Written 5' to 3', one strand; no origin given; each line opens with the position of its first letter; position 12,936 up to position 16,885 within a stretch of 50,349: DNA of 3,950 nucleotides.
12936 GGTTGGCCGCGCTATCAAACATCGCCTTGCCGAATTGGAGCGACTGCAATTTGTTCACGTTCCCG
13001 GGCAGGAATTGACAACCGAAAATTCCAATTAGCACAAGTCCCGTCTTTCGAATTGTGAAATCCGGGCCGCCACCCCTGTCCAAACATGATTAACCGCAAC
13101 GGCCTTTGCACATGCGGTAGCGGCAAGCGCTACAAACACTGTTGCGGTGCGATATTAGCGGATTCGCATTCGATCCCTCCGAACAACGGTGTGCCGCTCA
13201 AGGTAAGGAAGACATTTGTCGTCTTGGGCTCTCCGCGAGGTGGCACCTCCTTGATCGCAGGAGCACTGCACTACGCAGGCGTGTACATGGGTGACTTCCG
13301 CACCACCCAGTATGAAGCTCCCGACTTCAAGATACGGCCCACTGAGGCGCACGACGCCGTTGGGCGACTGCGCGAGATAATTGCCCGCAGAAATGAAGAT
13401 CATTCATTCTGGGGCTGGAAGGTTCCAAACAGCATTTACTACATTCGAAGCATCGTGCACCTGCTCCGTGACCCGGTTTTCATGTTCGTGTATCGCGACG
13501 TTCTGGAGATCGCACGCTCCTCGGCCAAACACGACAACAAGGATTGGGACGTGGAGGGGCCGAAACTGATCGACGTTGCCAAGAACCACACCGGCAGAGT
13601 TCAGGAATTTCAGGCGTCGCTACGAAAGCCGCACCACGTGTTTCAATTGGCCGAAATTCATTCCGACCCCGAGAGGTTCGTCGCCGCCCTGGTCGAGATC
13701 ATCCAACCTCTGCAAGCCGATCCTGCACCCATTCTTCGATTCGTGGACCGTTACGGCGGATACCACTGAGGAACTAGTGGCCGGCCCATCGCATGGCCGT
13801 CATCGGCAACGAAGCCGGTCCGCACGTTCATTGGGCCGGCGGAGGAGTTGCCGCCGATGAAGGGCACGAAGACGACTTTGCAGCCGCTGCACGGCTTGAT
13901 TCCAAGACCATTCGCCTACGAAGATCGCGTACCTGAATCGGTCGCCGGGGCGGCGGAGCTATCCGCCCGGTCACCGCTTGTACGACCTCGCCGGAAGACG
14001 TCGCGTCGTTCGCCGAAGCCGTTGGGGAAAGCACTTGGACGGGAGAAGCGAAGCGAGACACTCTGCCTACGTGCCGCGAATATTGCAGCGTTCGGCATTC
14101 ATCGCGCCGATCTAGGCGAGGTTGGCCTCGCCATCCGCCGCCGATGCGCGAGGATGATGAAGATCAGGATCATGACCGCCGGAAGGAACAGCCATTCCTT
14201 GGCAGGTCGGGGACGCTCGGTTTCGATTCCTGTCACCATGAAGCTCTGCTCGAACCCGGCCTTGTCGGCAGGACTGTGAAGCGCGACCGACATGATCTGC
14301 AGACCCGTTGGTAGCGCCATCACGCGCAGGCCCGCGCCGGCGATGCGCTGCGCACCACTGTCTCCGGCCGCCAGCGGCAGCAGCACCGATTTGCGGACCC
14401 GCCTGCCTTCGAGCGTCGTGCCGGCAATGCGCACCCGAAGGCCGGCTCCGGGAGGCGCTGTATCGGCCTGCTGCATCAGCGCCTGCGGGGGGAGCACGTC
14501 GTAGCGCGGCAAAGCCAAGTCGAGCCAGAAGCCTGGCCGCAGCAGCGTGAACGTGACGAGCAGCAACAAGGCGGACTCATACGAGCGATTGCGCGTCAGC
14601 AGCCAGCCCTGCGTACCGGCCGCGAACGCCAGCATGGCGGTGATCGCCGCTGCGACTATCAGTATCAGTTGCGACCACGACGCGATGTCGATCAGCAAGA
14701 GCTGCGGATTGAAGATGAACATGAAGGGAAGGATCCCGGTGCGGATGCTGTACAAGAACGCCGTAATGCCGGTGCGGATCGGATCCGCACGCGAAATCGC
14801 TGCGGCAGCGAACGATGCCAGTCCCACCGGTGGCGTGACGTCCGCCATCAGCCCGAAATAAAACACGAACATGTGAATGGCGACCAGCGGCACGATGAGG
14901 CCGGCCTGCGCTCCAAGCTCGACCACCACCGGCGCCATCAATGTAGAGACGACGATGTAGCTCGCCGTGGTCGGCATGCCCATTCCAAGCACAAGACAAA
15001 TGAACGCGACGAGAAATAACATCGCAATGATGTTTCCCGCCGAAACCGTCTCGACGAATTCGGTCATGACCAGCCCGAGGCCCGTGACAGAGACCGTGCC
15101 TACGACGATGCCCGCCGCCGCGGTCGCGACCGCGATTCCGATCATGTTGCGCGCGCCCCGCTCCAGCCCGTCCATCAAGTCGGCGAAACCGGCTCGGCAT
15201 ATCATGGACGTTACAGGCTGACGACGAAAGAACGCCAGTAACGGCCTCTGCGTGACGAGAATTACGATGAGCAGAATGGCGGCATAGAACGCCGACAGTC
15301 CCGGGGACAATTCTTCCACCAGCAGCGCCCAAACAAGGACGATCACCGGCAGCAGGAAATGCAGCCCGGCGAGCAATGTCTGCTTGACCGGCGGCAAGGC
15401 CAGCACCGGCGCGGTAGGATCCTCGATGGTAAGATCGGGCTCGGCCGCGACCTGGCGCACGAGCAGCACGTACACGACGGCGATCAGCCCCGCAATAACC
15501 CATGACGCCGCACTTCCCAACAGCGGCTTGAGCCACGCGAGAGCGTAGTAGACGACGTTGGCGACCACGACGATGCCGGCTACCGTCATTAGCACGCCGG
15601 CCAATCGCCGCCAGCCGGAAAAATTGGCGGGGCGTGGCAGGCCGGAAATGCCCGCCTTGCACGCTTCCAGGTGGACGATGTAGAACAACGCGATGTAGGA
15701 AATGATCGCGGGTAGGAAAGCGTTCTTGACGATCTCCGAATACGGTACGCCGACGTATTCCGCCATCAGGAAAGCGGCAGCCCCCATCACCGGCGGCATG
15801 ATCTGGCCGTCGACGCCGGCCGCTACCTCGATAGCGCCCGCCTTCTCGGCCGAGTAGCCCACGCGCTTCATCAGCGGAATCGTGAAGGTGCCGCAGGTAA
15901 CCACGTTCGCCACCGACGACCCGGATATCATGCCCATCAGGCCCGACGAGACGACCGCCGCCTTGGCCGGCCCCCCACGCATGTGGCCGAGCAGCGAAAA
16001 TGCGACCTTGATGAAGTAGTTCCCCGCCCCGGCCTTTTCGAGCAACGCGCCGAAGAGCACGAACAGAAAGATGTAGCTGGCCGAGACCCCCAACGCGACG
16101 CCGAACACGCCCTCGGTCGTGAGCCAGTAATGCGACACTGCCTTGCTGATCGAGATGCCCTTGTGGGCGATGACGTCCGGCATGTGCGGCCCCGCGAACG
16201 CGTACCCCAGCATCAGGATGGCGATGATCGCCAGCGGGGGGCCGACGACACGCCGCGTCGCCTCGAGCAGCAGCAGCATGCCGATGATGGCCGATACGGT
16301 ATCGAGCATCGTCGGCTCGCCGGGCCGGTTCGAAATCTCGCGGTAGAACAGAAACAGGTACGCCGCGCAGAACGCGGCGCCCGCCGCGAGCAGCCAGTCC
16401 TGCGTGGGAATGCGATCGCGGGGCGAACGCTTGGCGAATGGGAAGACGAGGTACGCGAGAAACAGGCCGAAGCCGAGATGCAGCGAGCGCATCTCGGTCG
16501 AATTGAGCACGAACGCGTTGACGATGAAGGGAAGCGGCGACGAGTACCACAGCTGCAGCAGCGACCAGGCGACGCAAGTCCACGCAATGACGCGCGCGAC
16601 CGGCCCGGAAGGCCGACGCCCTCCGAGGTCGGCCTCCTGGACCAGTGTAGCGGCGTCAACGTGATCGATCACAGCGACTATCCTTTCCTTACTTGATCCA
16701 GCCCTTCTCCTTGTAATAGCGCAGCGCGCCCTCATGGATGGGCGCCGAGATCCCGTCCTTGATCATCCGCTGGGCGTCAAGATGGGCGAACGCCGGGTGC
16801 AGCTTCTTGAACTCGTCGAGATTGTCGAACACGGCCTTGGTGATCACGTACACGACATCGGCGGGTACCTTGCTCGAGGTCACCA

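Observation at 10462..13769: Adjacent glycosyltransferase and sulfotransferase both start with a SecA-type SEC-C zinc motif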

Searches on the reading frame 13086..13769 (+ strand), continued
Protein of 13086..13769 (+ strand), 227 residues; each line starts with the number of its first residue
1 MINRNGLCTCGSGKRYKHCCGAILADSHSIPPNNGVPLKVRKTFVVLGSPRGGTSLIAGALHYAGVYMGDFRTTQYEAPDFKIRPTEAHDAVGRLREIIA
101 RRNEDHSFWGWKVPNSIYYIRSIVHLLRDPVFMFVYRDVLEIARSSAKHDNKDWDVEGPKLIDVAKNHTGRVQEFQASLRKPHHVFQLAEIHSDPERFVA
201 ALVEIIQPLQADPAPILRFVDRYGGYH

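Call 50: fold_search(model_id=the predicted structure, library=pdb)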
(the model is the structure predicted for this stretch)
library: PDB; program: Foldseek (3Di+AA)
matches with E <= 10: 1057; with E <= 0.001: 4
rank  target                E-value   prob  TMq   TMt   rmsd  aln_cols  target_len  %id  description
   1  1tex_B                4.4e-04  1.00  0.47  0.44   9.5       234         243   14  Mycobacterium smegmatis Stf0 Sulfotransferase with Trehalose (released 2004-07-20)
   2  2z6v                  4.9e-04  1.00  0.51  0.32  11.4       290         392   14  Crystal structure of sulfotransferase STF9 from Mycobacterium avium (released 2008-09-09)
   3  3ap2_B                5.8e-04  1.00  0.49  0.39   8.4       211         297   16  Crystal structure of human tyrosylprotein sulfotransferase-2 complexed with PAP,C4 peptide, and phosphate ion (released 2011-10-26)
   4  3hdt_A                9.8e-04  1.00  0.45  0.57   5.7       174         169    9  Crystal structure of putative kinase from Clostridium symbiosum ATCC 14940 (released 2009-05-26)
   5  5wrj_A                1.1e-03  1.00  0.47  0.41   7.8       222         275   17  Crystal structure of human tyrosylprotein sulfotransferase-1 complexed with PAP and gastrin peptide (released 2017-09-06)
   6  4ifb_B                1.1e-03  1.00  0.46  0.40   7.2       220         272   12  Crystal structure of SULT 2A1 LLGG mutant with PAPS (released 2013-02-06)
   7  3ap2_A                1.2e-03  1.00  0.48  0.38   8.3       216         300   16  Crystal structure of human tyrosylprotein sulfotransferase-2 complexed with PAP,C4 peptide, and phosphate ion (released 2011-10-26)
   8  1ov4                  1.2e-03  1.00  0.48  0.41   9.2       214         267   12  Crystal structure of human DHEA-ST complexed with androsterone (released 2004-02-17)
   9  5wrj_C                1.6e-03  1.00  0.56  0.48   8.0       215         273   15  Crystal structure of human tyrosylprotein sulfotransferase-1 complexed with PAP and gastrin peptide (released 2017-09-06)
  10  1aqy_A                1.6e-03  1.00  0.48  0.40   5.9       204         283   11  ESTROGEN SULFOTRANSFERASE WITH PAP (released 1998-10-28)
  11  1aqu_B                1.6e-03  1.00  0.41  0.35   7.1       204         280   12  ESTROGEN SULFOTRANSFERASE WITH BOUND INACTIVE COFACTOR PAP AND 17-BETA ESTRADIOL (released 1998-10-28)
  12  5wri_A                1.7e-03  1.00  0.45  0.39   8.7       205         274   18  Crystal structure of human tyrosylprotein sulfotransferase-1 complexed with PAP and C4 peptide (released 2017-09-13)
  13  3mgc_A                1.7e-03  0.99  0.39  0.36  11.3       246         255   13  Teg12 Apo (released 2010-06-09)
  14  3ap1_B                1.9e-03  1.00  0.48  0.39   6.4       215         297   13  Crystal structure of human tyrosylprotein sulfotransferase-2 complexed with PAP and C4 peptide (released 2011-10-26)
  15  1j99                  2.1e-03  1.00  0.47  0.39   7.9       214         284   13  CRYSTAL STRUCTURE OF HUMAN DEHYDROEPIANDROSTERONE SULFOTRANSFERASE IN COMPLEX WITH SUBSTRATE (released 2002-05-24)
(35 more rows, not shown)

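Call 79: find_encoding_contigs(protein=P0016, flank=8000, max_places=1)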
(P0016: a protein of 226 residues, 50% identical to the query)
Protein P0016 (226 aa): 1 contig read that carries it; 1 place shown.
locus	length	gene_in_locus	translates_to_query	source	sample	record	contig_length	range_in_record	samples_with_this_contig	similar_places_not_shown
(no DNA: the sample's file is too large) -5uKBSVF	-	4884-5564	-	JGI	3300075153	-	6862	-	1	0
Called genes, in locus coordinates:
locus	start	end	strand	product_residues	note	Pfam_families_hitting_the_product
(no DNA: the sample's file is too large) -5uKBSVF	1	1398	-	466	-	?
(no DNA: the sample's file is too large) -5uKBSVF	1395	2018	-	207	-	PF01583:APS_kinase, PF13671:AAA_33 (weak)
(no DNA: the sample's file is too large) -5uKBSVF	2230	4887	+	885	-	PF07719:TPR_2 (faint), PF00535:Glycos_transf_2, PF13641:Glyco_tranf_2_3 (weak), PF20706:GT4-conflict (weak), PF00534:Glycos_transf_1, PF13692:Glyco_trans_1_4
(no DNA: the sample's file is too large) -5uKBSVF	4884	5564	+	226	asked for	PF02810:SEC-C, PF13469:Sulfotransfer_3 (faint)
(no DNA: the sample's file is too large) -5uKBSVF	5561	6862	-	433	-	?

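Call 80: find_encoding_contigs(protein=P0005, flank=8000, max_places=1)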
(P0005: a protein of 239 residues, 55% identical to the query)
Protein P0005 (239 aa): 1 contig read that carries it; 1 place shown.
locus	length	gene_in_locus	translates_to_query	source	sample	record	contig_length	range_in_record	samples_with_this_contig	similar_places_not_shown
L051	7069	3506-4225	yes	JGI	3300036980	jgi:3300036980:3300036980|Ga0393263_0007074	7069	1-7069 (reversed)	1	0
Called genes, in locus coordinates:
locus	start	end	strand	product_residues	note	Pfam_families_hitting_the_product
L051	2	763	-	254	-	?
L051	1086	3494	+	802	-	PF00515:TPR_1 (faint), PF07719:TPR_2 (faint), PF13424:TPR_12 (faint), PF13641:Glyco_tranf_2_3, PF00535:Glycos_transf_2, PF00534:Glycos_transf_1 (weak), PF13692:Glyco_trans_1_4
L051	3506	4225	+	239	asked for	PF02810:SEC-C, PF13469:Sulfotransfer_3 (faint)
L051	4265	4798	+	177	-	PF01878:EVE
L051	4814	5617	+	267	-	PF01925:TauE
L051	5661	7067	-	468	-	?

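Call 83: search_protein_families(library=padloc, proteins=[window:13086-13769:+], max_evalue=0.001)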
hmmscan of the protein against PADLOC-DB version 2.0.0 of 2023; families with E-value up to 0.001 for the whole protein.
window:13086-13769:+ (227 aa): 2 families
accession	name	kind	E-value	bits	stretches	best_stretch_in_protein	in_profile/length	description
PDLC00865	E2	-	0.00059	17.3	1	2-26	170-194/219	E2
PDLC00833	E1-E2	-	0.00088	16.8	0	2-24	172-194/222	E1-E2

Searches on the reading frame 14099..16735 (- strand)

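Call 35: search_protein_families(library=pfam, proteins=[window:14099-16735:-], max_evalue=0.00001)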
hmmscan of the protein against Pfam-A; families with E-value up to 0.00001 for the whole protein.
window:14099-16735:- (878 aa): 2 families
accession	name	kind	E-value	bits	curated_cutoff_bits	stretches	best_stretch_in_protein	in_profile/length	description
PF06808.19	DctM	-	1.5e-76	258.4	23.8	2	151-438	1-259/413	Tripartite ATP-independent periplasmic transporter, DctM component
PF11874.13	DUF3394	-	5.6e-56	189.5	28.2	1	690-868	1-179/181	Domain of unknown function (DUF3394)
